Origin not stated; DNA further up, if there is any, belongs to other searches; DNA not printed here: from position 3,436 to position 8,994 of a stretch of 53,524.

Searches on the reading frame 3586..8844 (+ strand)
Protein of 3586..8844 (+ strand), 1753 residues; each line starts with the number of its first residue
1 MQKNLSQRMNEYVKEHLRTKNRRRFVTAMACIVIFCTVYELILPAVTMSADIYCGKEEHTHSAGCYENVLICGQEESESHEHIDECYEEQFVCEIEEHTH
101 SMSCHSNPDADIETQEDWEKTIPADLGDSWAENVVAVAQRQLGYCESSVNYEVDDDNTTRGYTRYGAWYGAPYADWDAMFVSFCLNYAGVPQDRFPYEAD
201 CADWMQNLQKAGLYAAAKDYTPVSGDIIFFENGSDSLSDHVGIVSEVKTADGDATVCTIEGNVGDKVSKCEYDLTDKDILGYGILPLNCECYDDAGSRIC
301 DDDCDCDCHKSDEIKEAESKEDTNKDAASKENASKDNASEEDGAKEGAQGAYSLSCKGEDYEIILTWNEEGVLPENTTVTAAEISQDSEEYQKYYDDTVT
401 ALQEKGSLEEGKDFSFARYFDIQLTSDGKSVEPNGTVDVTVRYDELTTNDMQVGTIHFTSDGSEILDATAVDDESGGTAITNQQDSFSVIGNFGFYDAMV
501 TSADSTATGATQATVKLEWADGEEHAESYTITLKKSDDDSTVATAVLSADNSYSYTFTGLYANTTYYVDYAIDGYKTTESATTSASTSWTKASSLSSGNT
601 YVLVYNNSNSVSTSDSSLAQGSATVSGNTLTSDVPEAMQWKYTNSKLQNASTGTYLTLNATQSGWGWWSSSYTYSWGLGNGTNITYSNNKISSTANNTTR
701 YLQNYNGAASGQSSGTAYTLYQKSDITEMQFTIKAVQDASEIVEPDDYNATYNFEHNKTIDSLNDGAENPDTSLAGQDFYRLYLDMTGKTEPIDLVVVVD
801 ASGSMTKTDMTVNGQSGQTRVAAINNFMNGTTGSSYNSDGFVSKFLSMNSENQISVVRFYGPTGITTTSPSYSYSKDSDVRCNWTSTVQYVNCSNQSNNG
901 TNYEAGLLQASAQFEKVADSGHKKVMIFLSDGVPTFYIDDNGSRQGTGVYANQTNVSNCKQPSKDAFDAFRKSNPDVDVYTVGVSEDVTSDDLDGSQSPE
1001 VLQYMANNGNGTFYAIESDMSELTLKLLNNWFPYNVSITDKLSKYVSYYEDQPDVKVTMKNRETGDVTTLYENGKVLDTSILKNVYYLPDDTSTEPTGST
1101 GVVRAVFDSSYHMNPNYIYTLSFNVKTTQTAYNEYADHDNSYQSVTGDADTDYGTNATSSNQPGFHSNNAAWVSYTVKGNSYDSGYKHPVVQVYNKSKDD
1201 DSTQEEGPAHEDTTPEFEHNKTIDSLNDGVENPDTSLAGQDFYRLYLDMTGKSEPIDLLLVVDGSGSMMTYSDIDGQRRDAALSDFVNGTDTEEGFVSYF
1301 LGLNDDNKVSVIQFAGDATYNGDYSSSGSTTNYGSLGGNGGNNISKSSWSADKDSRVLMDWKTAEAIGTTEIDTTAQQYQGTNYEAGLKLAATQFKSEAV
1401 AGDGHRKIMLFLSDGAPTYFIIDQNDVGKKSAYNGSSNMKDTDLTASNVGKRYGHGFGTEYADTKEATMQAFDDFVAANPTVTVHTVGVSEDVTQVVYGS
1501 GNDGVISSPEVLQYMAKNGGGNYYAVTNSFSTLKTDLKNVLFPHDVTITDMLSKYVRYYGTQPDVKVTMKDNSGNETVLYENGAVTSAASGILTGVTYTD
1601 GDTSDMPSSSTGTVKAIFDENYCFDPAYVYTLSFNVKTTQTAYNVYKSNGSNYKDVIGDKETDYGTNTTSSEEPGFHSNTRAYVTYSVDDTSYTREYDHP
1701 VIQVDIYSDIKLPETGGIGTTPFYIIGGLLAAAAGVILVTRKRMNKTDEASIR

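Call 3: search_protein_families(library=pfam, proteins=[window:3586-8844:+], max_evalue=0.1)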
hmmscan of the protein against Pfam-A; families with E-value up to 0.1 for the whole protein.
window:3586-8844:+ (1753 aa): 7 families
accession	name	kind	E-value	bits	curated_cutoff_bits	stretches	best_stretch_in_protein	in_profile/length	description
PF24558.1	DUF7604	-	1.7e-67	226.7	25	2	1545-1703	3-147/147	Domain of unknown function (DUF7604)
PF13519.12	VWA_2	-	7.8e-18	65.5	27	2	795-932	1-106/107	von Willebrand factor type A domain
PF00092.34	VWA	-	3.4e-10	40.9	23.8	1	794-1023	1-168/174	von Willebrand factor type A domain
PF05762.20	VWA_CoxE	-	7.4e-05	22.7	26.4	0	1251-1274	52-75/222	VWA domain containing CoxE-like protein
PF00746.26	Gram_pos_anchor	-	0.00053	20.3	20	1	1711-1745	8-42/43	LPXTG cell wall anchor motif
PF00041.27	fn3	-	0.00083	20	25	1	506-569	7-65/84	Fibronectin type III domain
PF11847.13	GT-C_AftD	-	0.035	12.5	26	1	1425-1564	508-642/661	Alpha-(1->3)-arabinofuranosyltransferase, N-terminal GT-C domain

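Call 4: search_protein_families(library=ncbifam, proteins=[window:3586-8844:+], max_evalue=0.1)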
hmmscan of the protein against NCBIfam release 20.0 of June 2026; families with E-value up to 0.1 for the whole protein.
window:3586-8844:+ (1753 aa): 2 families
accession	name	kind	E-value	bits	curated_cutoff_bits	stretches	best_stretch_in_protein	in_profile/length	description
TIGR02594.1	TIGR02594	subfamily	2.7e-05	24.5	70.55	1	136-282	4-130/132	TIGR02594 family protein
TIGR01167.1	LPXTG_anchor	domain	3e-05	24.5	15.9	1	1711-1743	1-32/34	LPXTG cell wall anchor domain-containing protein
